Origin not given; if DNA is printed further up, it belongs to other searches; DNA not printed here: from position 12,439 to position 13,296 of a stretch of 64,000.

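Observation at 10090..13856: Promoter-led five-gene cassette: sulfotransferase, cysteine desulfurase, APS kinase, NadM-like nucleotidyltransferase, PhnN-like kinase. PAPS module without an ATP sulfurylase.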

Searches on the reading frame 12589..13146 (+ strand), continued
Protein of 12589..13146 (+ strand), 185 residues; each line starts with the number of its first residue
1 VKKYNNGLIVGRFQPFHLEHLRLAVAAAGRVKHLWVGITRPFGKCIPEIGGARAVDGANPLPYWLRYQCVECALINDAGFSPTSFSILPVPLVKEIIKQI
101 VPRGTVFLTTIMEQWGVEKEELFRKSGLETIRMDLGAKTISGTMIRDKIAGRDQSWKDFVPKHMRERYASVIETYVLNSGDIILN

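Call 21: search_solved_structures(query=A1, max_evalue=1, show_alignments=2)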
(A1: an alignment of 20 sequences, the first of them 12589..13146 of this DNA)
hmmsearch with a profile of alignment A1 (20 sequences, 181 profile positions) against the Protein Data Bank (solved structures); distinct sequences matched with E-value up to 1: 48.
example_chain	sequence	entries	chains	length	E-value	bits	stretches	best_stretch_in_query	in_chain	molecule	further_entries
1f9a_A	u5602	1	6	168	5.7e-16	62.1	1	8-167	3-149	HYPOTHETICAL PROTEIN MJ0541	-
4yp7_A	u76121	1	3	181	1.2e-13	54.6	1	7-167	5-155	Nicotinamide-nucleotide adenylyltransferase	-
1ej2_A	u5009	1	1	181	1.5e-13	54.1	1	6-167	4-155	NICOTINAMIDE MONONUCLEOTIDE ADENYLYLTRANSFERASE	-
4yp5_A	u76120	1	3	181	1.7e-13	54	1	7-167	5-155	Nicotinamide-nucleotide adenylyltransferase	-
1m8g_A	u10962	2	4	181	1.1e-12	51.4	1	7-167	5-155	Nicotinamide-nucleotide Adenylyltransferase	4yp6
1m8j_A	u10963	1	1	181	3.2e-12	49.9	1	7-167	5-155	Nicotinamide-nucleotide Adenylyltransferase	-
1m8f_A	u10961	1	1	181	3.8e-12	49.6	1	7-167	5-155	nicotinamide-nucleotide adenylyltransferase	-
1hyb_A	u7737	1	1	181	7.8e-12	48.6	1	6-167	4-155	NICOTINAMIDE MONONUCLEOTIDE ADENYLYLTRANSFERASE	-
1m8k_A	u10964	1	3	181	8.6e-12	48.5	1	7-167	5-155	Nicotinamide-nucleotide Adenylyltransferase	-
2qjo_A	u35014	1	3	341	7.1e-10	42.2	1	1-38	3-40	Bifunctional NMN adenylyltransferase/Nudix hydrolase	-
2qjt_B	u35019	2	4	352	4.5e-09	39.6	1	4-91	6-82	Nicotinamide-nucleotide adenylyltransferase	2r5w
9x6f_A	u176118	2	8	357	3.8e-07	33.3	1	5-172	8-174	Nicotinamide-nucleotide adenylyltransferase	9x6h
8aih_A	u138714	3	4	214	5.8e-06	29.5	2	2-30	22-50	Probable nicotinate-nucleotide adenylyltransferase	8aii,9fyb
8x7f_A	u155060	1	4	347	0.00012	25.2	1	7-37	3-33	Trifunctional NAD biosynthesis/regulator protein NadR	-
1lw7_A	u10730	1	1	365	0.00028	24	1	6-39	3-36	TRANSCRIPTIONAL REGULATOR NADR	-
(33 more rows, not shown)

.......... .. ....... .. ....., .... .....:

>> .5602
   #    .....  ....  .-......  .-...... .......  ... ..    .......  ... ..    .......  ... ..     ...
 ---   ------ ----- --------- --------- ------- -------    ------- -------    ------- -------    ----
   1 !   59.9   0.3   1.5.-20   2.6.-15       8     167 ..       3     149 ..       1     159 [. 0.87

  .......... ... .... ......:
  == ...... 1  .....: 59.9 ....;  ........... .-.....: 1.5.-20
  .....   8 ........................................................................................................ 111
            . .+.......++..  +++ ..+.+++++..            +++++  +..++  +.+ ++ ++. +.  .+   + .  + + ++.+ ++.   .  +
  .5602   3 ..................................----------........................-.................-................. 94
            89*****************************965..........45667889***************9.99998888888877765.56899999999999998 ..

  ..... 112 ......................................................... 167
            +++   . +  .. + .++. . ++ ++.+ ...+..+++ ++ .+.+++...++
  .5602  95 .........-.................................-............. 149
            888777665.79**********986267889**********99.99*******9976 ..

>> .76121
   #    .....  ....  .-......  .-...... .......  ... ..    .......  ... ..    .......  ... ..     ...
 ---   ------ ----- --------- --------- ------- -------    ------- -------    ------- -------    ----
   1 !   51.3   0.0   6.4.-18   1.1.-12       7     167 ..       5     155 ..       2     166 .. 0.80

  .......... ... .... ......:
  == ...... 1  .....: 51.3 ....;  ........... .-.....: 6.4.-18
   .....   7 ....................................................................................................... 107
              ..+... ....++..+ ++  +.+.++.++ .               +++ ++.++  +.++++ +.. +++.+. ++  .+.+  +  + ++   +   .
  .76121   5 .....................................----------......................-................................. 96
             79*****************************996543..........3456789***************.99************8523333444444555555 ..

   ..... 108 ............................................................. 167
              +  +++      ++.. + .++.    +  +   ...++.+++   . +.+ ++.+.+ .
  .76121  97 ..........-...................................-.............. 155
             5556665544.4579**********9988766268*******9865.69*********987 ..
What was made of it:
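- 12589..13146 (+): g4: NadM-fold HxxH nucleotidyltransferase of a rare family. It is not an NMN adenylyltransferase by its pocket residues. Profile against PDB gives 1f9a at 6e-16 (call 21).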

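Call 27: predict_structure(alignment_id=A1)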
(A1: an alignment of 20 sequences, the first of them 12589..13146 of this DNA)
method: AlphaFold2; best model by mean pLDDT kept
length: 185 residues; sequences in the alignment: 20
mean_pLDDT: 92.1   pTM: 0.88
mean pLDDT of the five models: 92.1, 91.7, 90.7, 90.3, 89.5
residues with pLDDT >= 90: 146; 70-90: 32; 50-70: 2; < 50: 5
segments of 3 or more residues with pLDDT < 50: 181-185
pLDDT, mean of each block of 10 residues (from residue 1): 92 96 97 97 87 84 97 98 97 95 95 85 96 88 95 97 98 89 40
secondary structure, 60 per line:
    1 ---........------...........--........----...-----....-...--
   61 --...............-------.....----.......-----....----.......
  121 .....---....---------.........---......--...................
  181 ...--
elements in order: E4-11 H18-28 E31-38 H51-54 H63-77 E85-89 H94-100 E106-109 H114-125 E129-132 H142-150 H154-159 H162-183

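Call 32: fold_search(model_id=the predicted structure, library=pdb)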
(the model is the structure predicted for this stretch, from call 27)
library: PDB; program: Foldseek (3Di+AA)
matches with E <= 10: 1628; with E <= 0.001: 160
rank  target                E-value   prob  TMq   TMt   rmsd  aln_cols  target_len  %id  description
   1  4yp7_B                2.8e-09  1.00  0.73  0.80   3.2       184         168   21  Crystal structure of Methanobacterium thermoautotrophicum NMNAT in complex with NADP (released 2015-10-14)
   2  4yp7_C                3.5e-09  1.00  0.72  0.79   3.2       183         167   21  Crystal structure of Methanobacterium thermoautotrophicum NMNAT in complex with NADP (released 2015-10-14)
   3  1m8k_A                5.2e-09  1.00  0.72  0.79   3.4       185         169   19  Crystal Structure Of Methanobacterium Thermoautotrophicum Nicotinamide Mononucleotide Adenylyltransferase Mutant H19A  (released 2003-07-15)
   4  4yp5_B                5.8e-09  1.00  0.73  0.79   3.2       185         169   20  Crystal structure of Methanobacterium thermoautotrophicum NMNAT in complex with NADP (released 2015-10-14)
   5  1m8f                  5.8e-09  1.00  0.72  0.79   3.6       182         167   20  Crystal Structure Of Methanobacterium Thermoautotrophicum Nicotinamide Mononucleotide Adenylyltransferase Mutant R11A co (released 2003-07-15)
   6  4yp6_A                6.2e-09  1.00  0.73  0.80   3.2       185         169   20  Crystal structure of Methanobacterium thermoautotrophicum NMNAT in complex with NADP (released 2015-10-14)
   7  1hyb                  9.6e-09  1.00  0.70  0.80   3.4       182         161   20  CRYSTAL STRUCTURE OF AN ACTIVE SITE MUTANT OF METHANOBACTERIUM THERMOAUTOTROPHICUM NICOTINAMIDE MONONUCLEOTIDE ADENYLYLT (released 2001-03-14)
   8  4yp7_A                1.3e-08  1.00  0.72  0.80   3.3       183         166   21  Crystal structure of Methanobacterium thermoautotrophicum NMNAT in complex with NADP (released 2015-10-14)
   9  2qjo_B                1.3e-08  1.00  0.67  0.39   3.3       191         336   21  crystal structure of a bifunctional NMN adenylyltransferase/ADP ribose pyrophosphatase (NadM) complexed with ADPRP and (released 2008-03-11)
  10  1m8j                  2.5e-08  1.00  0.72  0.79   3.3       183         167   19  Crystal Structure Of Methanobacterium Thermoautotrophicum Nicotinamide Mononucleotide Adenylyltransferase Mutant R136A c (released 2003-07-15)
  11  4yp5_A                2.6e-08  1.00  0.72  0.79   3.2       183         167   21  Crystal structure of Methanobacterium thermoautotrophicum NMNAT in complex with NADP (released 2015-10-14)
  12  2qjt_B                3.4e-08  1.00  0.70  0.40   4.3       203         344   18  Crystal structure of a bifunctional NMN adenylyltransferase/ADP ribose pyrophosphatase complexed with AMP and MN ion f (released 2008-03-04)
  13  2qjo_C                3.4e-08  1.00  0.69  0.41   4.0       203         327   20  crystal structure of a bifunctional NMN adenylyltransferase/ADP ribose pyrophosphatase (NadM) complexed with ADPRP and (released 2008-03-11)
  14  5ts2_A                3.8e-08  1.00  0.66  0.73   3.5       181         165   14  Crystal structure of a phosphopantetheine adenylyltransferase (CoaD, PPAT) from Pseudomonas aeruginosa bound to dephos (released 2016-11-09)
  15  1m8g                  4.3e-08  1.00  0.73  0.80   3.2       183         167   21  Crystal Structure Of Methanobacterium Thermoautotrophicum Nicotinamide Mononucleotide Adenylyltransferase Mutant R11K co (released 2003-07-15)
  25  1f9a_A                3.9e-07  1.00  0.69  0.77   3.4       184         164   21  CRYSTAL STRUCTURE ANALYSIS OF NMN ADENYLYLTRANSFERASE FROM METHANOCOCCUS JANNASCHII (released 2001-01-10)
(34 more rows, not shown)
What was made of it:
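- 12589..13146 (+): Foldseek top hit is archaeal NMNAT (TM 0.73-0.80), then PPAT (calls 27, 32).
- On NadM-type NMN adenylyltransferase (g4): 1f9a at 6e-16 over the full length; TM 0.73-0.80 to 4yp7 (calls 21, 32).
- Closest known: Archaeal/bacterial NadM NMN adenylyltransferase, and NadR. Same: It is paired with a P-loop kinase, as in NadR (calls 21, 32).
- PPAT is the second-best structural match of g4 (call 32).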

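Call 40: find_related_loci(query=A1, collection=genome_contigs, flank=10000)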
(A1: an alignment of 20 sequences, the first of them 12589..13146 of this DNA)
Query A1 (185 aa) in genome_contigs; peptide patterns used: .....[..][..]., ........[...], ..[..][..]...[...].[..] (x = any residue, [..] = any of these).
600 stretches matched a pattern (row limit reached: there are more); 293 encode a relative of the query (tblastn E <= 1e-3); the best 80 are kept; 80 distinct loci.
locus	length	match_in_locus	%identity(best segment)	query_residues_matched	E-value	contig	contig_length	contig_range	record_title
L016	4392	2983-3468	36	1-161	4e-23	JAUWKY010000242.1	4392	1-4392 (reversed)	MAG: Syntrophobacterales bacterium isolate CSMAG_2358 CSMAG_2358_k141_28370_length_4392_cov_8.0000, whole genome shotgun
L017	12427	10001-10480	35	3-161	4e-22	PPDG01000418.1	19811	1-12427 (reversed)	MAG: Desulfobacteraceae bacterium isolate BM002 sc_1608, whole genome shotgun sequence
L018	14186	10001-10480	35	3-161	5e-22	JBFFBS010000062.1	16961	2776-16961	MAG: Syntrophobacteria bacterium isolate Mix_mud12.2021.10.10 k141_2050155_length_16961_cov_17.2053, whole genome shotgu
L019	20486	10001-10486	34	7-166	5e-21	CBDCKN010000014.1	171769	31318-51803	MAG: Longimicrobiales bacterium isolate 8988e26c-2f7f-48e4-b527-ea419dca846d genome assembly, contig: contig_14, whole g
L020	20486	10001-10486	34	7-166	5e-21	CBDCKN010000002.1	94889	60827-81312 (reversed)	MAG: Longimicrobiales bacterium isolate 8988e26c-2f7f-48e4-b527-ea419dca846d genome assembly, contig: contig_2, whole ge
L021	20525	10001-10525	34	1-169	2e-20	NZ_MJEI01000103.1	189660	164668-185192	Williamsia sp. 1135 contig639, whole genome shotgun sequence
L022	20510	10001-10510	32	7-176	2e-20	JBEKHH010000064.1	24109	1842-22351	MAG: Tepidisphaeraceae bacterium isolate SPRUCE 272 SPRUCE_272_64, whole genome shotgun sequence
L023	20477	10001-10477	35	5-161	6e-20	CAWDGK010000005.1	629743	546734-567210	MAG: uncultured Actinomycetes bacterium isolate MFD05747.bin.2.59 genome assembly, contig: contig_7465, whole genome sho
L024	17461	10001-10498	30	1-164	8e-20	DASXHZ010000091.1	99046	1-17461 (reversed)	MAG TPA_asm: Thermoanaerobaculia bacterium isolate SMAG_U5208 k141_345050, whole genome shotgun sequence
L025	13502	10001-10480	32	3-161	1e-19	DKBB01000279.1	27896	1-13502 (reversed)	MAG TPA_asm: Acidobacteria bacterium UBA6911 UBA6911_contig_7320, whole genome shotgun sequence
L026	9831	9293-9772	35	3-161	2e-19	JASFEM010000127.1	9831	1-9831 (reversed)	MAG: Syntrophobacterales bacterium isolate D0606M12metaG_Bin_34 D0606M12metaG_FD_scaffold_1923_c1, whole genome shotgun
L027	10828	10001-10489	36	1-161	4e-19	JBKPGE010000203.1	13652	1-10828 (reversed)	MAG: Actinomycetota bacterium isolate HAY_GM_MAG_00003 HAY_GM_000000101669, whole genome shotgun sequence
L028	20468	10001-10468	34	8-161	7e-17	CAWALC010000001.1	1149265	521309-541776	MAG: uncultured Actinomycetes bacterium isolate MFD02360.bin.2.70 genome assembly, contig: contig_1926, whole genome sho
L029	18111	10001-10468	34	7-161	7e-17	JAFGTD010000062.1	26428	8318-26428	MAG: Acidobacteria bacterium isolate Zod_Metabat.95 k87_2849502, whole genome shotgun sequence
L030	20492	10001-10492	35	1-162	7e-17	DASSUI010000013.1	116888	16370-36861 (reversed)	MAG TPA_asm: Gaiellaceae bacterium isolate SMAG_U563 k141_352960, whole genome shotgun sequence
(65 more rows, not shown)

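Call 57: search_protein_families(library=ncbifam, proteins=[L007:16630-18852:+, L007:14366-15781:+, L007:15797-16549:+, L007:11292-12179:+, L007:8157-9986:+, L007:6739-8148:+, L007:4178-5266:+, L007:18862-20502:+, L007:12200-13615:+, L007:5260-6738:+], max_evalue=0.001)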
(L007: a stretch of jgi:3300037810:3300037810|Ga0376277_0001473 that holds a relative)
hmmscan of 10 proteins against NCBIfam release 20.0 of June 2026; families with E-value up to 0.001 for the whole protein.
L007:16630-18852:+ (740 aa): 0 families

L007:14366-15781:+ (471 aa): 7 families
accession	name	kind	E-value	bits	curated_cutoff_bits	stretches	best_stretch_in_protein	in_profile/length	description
NF010322.0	PRK13759.1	equivalog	5.4e-40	137.3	481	2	184-448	189-457/486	arylsulfatase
TIGR03417.1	chol_sulfatase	equivalog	1.5e-27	96.7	433.45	1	244-436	237-426/500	choline-sulfatase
NF045661.1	HdlasePehA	equivalog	7.3e-26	90.8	900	2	247-393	269-417/506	phosphoric/sulfuric ester hydrolase PehA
NF052527.1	Mn_arylsulf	exception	5.3e-19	68.5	850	1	184-450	187-454/479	manganese-dependent arylsulfatase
NF038282.1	LapC_YejM_PbgA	exception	6.2e-10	38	825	1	259-371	411-518/584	LPS biosynthesis-modulating metalloenzyme YejM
NF053595.1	LptchSynLtaSGpos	equivalog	9.8e-10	37.6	970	1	267-361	435-535/626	lipoteichoic acid synthase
NF038075.1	fam_STM4013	hypoth_equivalog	0.00011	21.8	250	0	266-312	204-247/261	STM4013/SEN3800 family hydrolase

L007:15797-16549:+ (250 aa): 0 families

L007:11292-12179:+ (295 aa): 3 families
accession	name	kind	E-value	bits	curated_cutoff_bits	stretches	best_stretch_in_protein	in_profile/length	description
TIGR00950.1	2A78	equivalog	1.1e-07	31.5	230.2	1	36-175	21-151/264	carboxylate/amino acid/amine transporter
TIGR03340.1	phn_DUF6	hypoth_equivalog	8.4e-05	22.4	288.15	1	5-288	1-279/281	phosphonate utilization associated putative membrane protein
TIGR00817.1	tpt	subfamily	0.00035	20.2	317.9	0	160-287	11-132/302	Tpt phosphate/phosphoenolpyruvate translocator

L007:8157-9986:+ (609 aa): 0 families

L007:6739-8148:+ (469 aa): 69 families (the best 25 are shown)
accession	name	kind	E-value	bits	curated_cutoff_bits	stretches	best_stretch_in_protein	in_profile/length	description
NF053554.1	prodigi_MAP_PigE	equivalog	2.9e-89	300.5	850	1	11-378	370-728/837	prodigiosin MAP biosynthesis aminotransferase PigE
NF008570.0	PRK11522.1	equivalog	9e-81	271.8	612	1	10-452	34-454/464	putrescine aminotransferase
NF005993.0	PRK08117.1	subfamily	1e-73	248.4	574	1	45-453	28-428/433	aspartate aminotransferase family protein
TIGR00707.1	argD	subfamily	4e-70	236.5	410.05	1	40-380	7-332/381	acetylornithine/succinylornithine family transaminase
TIGR03372.1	putres_am_tran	equivalog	6.9e-67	226.2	658.65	1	17-380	28-391/442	putrescine aminotransferase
TIGR00508.1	bioA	equivalog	9.1e-65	218.9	405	1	43-383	14-368/419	adenosylmethionine--8-amino-7-oxononanoate transaminase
NF004426.0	PRK05769.1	equivalog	1.5e-63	215.1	552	1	47-452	41-437/441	acetyl ornithine aminotransferase family protein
NF002874.0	PRK03244.1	equivalog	4.4e-63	213.4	457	1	36-379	19-343/399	acetylornithine transaminase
NF002325.0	PRK01278.1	subfamily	3e-61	207.2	372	1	44-380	15-339/395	acetylornithine transaminase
NF005375.0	PRK06917.1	equivalog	6.3e-61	206.4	535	1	46-452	18-436/448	aspartate aminotransferase family protein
NF004624.0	PRK05964.1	equivalog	1e-60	205.5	494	1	44-390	28-373/427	adenosylmethionine--8-amino-7-oxononanoate transaminase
NF005102.0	PRK06541.1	equivalog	9.3e-60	202.4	574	1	46-453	38-454/460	aspartate aminotransferase family protein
NF004718.0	PRK06062.1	subfamily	1.7e-59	201.6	472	2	205-453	211-447/454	hypothetical protein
NF052567.1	OmAmTferAptACaul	equivalog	2e-59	201.5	500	2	208-452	202-428/431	omega-aminotransferase AptA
NF002797.0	PRK02936.1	equivalog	3.9e-57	193.7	496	1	45-380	14-330/385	acetylornithine transaminase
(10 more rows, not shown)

L007:4178-5266:+ (362 aa): 29 families (the best 25 are shown)
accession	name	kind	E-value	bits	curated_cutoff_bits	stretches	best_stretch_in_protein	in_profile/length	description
TIGR04317.1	W_rSAM_matur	equivalog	8.4e-35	120.5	380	1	56-351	6-316/349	tungsten cofactor oxidoreductase radical SAM maturase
TIGR04311.1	rSAM_Geo_metal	subfamily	8.7e-21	74.4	400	1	53-234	2-180/423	radical SAM/SPASM family putative metalloenzyme maturase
TIGR04054.1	rSAM_NirJ1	equivalog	3.7e-19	68.6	650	1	60-241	42-210/387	putative heme d1 biosynthesis radical SAM protein NirJ1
TIGR04545.1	rSAM_ahbD_hemeb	equivalog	8.7e-17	61.6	500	1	58-235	4-169/339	heme b synthase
TIGR04251.1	SCM_rSAM_ScmF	equivalog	3.6e-16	59.5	400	1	61-242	11-183/353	SynChlorMet cassette radical SAM/SPASM protein ScmF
TIGR04546.1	rSAM_ahbC_deAc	equivalog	8.4e-16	57.7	650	1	61-241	46-213/390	12,18-didecarboxysiroheme deacetylase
TIGR04051.1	rSAM_NirJ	equivalog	2.6e-14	53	515.45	1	63-237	11-172/354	heme d1 biosynthesis radical SAM protein NirJ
TIGR02668.1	moaA_archaeal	equivalog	6.3e-13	48.4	325.25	1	57-245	13-190/303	GTP 3',8-cyclase MoaA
TIGR04347.1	pseudo_SAM_Halo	equivalog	7.6e-13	48.5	525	1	61-242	45-213/390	TIGR04347 family pseudo-SAM/SPASM protein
TIGR04055.1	rSAM_NirJ2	equivalog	1.4e-12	47.8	500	1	60-234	6-167/326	putative heme d1 biosynthesis radical SAM protein NirJ2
TIGR03962.1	mycofact_rSAM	equivalog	1.7e-12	47.2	265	1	46-307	4-259/339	mycofactocin radical SAM maturase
NF001199.0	PRK00164.2-1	equivalog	5e-12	45.6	231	1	56-232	14-179/308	GTP 3',8-cyclase MoaA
NF045574.1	sacti_mat_StsB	exception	2.7e-10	39.7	625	1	94-240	129-268/466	StsB family radical SAM/SPASM domain sactipeptide maturase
TIGR04321.1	spiroSPASM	subfamily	4.6e-10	38.8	250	1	49-348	226-502/510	spiro-SPASM protein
TIGR04053.2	TIGR04053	equivalog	5e-10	39.2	395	1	53-234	7-179/366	TIGR04053 family radical SAM/SPASM domain-containing protein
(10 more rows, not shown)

L007:18862-20502:+ (546 aa): 1 family
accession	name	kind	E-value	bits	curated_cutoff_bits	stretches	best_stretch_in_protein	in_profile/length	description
NF041651.1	nodul_NodU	equivalog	1.1e-31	110.3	1000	1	253-512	263-527/556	nodulation protein NodU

L007:12200-13615:+ (471 aa): 21 families
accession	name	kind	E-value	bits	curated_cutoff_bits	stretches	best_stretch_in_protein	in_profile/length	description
TIGR03471.1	HpnJ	equivalog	8.1e-39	133.8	577.6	1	93-417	62-393/472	hopanoid biosynthesis associated radical SAM protein HpnJ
NF050148.1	rSAM_ApyD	equivalog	7.7e-38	130.3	750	1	98-410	73-392/645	RiPP biosynthesis radical SAM protein ApyD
TIGR04479.1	bcpD_PhpK_rSAM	subfamily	1.3e-31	109.6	600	1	63-391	74-410/504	PhpK family radical SAM P-methyltransferase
TIGR02026.1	BchE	equivalog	2.8e-30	105.6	481.35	1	46-419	7-395/497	magnesium-protoporphyrin IX monomethyl ester anaerobic oxidative cyclase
TIGR04014.1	B12_SAM_MJ_0865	equivalog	1.5e-29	103.1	360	1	91-422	36-369/434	methyl-coenzyme M reductase glutamine C-methyltransferase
TIGR04072.2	rSAM_ladder_B12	equivalog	7e-24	84.3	360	1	116-418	87-379/443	lipid biosynthesis B12-binding/radical SAM protein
NF038361.1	rSAM_Sden_1168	equivalog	7e-22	77.7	575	1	121-458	163-520/560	Sden_1168 family B12-binding radical SAM P-methyltransferase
NF033712.0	B12_rSAM_KedN5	subfamily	4.2e-20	71.5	700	1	98-379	61-359/624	KedN5 family methylcobalamin-dependent radical SAM C-methyltransferase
NF033070.1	rSAM_AprD4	equivalog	4.7e-19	68.6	500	1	219-417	189-396/456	AprD4 family radical SAM diol-dehydratase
TIGR04385.1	B12_rSAM_cofa1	equivalog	2.7e-17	63.1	450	1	65-389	24-363/438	B12 lower ligand biosynthesis radical SAM protein BzaD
TIGR04013.1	B12_SAM_MJ_1487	hypoth_equivalog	6.5e-17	61.4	251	2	111-243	53-168/382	TIGR04013 family B12-binding domain/radical SAM domain-containing protein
TIGR03975.1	rSAM_ocin_1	subfamily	1.8e-15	56.5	281.85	1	99-389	128-429/606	RiPP maturation radical SAM C-methyltransferase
TIGR04367.1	HpnR_B12_rSAM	equivalog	1.1e-13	50.6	650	1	55-365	17-328/490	hopanoid C-3 methylase HpnR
TIGR04295.1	B12_rSAM_oligo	hypoth_equivalog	1.5e-11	43.7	400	1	135-347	108-318/422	TIGR04295 family B12-binding domain-containing radical SAM protein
NF040546.1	rSAM_CUAEP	equivalog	2.2e-10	39.8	500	1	299-396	248-347/468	CUAEP/CCAEP-tail radical SAM (seleno)protein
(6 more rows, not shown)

L007:5260-6738:+ (492 aa): 2 families
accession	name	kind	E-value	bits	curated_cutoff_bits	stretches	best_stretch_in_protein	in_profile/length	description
NF009784.2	PRK13279.1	equivalog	5.5e-07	28.6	567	1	43-194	40-195/539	lipid IV(A) 4-amino-4-deoxy-L-arabinosyltransferase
TIGR03663.1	TIGR03663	subfamily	2.6e-05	23.4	126.25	1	71-193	58-178/435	flippase activity-associated protein Agl23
